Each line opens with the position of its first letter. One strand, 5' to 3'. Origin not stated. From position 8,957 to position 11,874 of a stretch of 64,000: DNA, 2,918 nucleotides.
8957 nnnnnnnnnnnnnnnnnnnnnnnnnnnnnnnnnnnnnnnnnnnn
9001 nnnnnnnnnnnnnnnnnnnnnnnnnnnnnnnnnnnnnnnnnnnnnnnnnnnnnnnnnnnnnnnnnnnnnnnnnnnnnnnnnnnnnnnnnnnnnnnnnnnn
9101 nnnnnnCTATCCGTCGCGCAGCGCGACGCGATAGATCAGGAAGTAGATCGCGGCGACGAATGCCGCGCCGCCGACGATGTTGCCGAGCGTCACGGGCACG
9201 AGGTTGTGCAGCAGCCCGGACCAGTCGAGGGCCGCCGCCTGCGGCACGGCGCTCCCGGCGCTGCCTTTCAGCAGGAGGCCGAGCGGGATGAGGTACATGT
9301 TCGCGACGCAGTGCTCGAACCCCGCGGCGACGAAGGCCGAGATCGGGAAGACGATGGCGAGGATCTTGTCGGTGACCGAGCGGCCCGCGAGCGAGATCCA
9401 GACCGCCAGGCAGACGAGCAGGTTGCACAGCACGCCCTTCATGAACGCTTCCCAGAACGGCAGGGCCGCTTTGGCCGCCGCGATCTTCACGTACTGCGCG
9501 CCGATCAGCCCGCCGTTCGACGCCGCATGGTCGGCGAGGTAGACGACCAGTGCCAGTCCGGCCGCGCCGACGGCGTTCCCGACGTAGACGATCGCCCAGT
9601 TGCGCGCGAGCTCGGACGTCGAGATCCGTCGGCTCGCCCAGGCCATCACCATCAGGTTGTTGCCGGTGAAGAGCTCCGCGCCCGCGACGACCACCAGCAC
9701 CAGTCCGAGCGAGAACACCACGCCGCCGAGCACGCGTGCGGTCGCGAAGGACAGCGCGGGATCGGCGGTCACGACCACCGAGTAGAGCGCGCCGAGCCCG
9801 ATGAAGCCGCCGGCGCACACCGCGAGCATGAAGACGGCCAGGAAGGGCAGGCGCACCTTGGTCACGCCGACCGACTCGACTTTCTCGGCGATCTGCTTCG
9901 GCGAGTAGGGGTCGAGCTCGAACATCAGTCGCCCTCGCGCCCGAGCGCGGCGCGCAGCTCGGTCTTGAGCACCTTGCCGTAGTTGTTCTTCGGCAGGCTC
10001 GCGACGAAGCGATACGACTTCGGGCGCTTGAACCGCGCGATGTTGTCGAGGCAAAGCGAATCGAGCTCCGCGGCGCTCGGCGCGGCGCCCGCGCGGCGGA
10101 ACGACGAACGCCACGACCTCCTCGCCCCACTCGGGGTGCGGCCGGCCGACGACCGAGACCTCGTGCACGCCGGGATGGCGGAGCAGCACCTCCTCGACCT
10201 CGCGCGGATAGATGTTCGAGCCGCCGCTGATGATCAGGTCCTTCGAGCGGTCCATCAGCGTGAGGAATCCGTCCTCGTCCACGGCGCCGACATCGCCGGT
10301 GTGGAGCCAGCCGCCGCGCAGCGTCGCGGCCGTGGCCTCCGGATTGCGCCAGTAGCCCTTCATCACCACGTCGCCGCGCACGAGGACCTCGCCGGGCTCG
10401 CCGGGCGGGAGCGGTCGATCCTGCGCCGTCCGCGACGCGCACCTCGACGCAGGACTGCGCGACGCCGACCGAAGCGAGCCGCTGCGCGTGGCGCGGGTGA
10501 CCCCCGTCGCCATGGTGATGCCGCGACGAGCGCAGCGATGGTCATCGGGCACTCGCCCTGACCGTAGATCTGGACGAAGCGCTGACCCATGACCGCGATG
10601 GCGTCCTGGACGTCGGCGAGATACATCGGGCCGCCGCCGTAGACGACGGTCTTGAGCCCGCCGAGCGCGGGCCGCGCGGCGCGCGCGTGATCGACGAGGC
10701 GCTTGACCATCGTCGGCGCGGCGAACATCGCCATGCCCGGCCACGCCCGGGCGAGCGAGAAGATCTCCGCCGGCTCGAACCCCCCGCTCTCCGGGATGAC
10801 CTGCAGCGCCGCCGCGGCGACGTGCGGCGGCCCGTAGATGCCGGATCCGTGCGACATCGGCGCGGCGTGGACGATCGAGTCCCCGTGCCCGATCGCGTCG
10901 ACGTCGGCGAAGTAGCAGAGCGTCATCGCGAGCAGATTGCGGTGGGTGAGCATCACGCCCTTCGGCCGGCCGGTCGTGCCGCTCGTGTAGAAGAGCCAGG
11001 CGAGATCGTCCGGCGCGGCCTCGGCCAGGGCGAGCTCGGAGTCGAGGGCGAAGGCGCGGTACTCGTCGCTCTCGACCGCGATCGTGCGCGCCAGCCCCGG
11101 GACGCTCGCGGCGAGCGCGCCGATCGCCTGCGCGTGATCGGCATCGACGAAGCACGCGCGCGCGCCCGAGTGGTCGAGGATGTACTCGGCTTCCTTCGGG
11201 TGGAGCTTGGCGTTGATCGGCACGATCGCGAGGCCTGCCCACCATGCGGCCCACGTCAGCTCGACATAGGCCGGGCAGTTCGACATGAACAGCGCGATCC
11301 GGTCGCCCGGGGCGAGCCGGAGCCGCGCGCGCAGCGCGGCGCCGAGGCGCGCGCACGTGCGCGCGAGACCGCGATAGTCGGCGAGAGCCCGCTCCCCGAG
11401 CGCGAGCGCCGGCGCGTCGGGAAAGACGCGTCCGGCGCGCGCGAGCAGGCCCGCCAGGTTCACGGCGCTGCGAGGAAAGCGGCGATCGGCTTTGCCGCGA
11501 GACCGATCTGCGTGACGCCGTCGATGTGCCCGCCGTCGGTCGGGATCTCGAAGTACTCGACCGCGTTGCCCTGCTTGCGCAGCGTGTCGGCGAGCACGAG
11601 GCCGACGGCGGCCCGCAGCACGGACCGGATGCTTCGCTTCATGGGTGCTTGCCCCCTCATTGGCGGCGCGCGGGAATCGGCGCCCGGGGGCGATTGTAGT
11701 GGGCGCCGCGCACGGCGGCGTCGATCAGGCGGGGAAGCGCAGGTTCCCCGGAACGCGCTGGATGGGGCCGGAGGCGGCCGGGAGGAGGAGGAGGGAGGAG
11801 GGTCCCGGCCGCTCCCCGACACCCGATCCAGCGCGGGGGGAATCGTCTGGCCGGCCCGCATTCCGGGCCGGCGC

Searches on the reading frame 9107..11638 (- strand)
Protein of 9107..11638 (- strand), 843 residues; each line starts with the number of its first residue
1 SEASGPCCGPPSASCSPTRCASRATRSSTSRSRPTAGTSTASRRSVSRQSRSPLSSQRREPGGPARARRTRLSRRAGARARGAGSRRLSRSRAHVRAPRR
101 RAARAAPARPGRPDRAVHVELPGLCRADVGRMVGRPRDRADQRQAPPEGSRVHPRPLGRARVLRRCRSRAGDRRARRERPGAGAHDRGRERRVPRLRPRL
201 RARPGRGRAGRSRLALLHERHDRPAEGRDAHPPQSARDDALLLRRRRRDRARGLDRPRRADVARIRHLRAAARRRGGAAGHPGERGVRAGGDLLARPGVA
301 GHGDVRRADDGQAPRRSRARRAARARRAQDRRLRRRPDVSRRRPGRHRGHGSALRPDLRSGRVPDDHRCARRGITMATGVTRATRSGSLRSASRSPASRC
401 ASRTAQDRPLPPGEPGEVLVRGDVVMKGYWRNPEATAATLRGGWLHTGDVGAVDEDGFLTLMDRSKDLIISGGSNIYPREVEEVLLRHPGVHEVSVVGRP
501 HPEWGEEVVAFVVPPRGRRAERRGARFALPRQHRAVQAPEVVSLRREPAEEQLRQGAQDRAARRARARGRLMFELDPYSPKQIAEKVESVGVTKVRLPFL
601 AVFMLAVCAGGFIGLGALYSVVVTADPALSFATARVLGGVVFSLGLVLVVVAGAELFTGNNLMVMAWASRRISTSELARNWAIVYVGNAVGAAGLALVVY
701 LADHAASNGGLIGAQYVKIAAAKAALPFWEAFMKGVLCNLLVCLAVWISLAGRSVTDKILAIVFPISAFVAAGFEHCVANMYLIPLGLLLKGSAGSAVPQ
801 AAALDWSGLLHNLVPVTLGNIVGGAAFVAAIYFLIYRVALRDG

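Call 57: search_protein_families(library=pfam, proteins=[window:9107-11638:-], max_evalue=0.0001)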
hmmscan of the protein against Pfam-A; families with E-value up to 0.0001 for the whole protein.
window:9107-11638:- (843 aa): 2 families
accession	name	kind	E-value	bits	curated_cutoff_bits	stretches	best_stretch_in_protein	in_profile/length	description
PF01226.23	Form_Nir_trans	-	6.5e-75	252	34.6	1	582-833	1-239/240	Formate/nitrite transporter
PF13193.12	AMP-binding_C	-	9e-12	46.2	24.5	1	480-518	1-39/76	AMP-binding enzyme C-terminal domain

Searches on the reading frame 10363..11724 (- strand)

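Call 57: search_protein_families(library=pfam, proteins=[window:10363-11724:-], max_evalue=0.0001)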
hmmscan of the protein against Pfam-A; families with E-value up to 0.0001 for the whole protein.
window:10363-11724:- (453 aa): 1 family
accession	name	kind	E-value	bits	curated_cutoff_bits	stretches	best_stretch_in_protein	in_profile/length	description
PF00501.34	AMP-binding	-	2.3e-59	201.6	29.9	1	96-398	3-330/384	AMP-binding enzyme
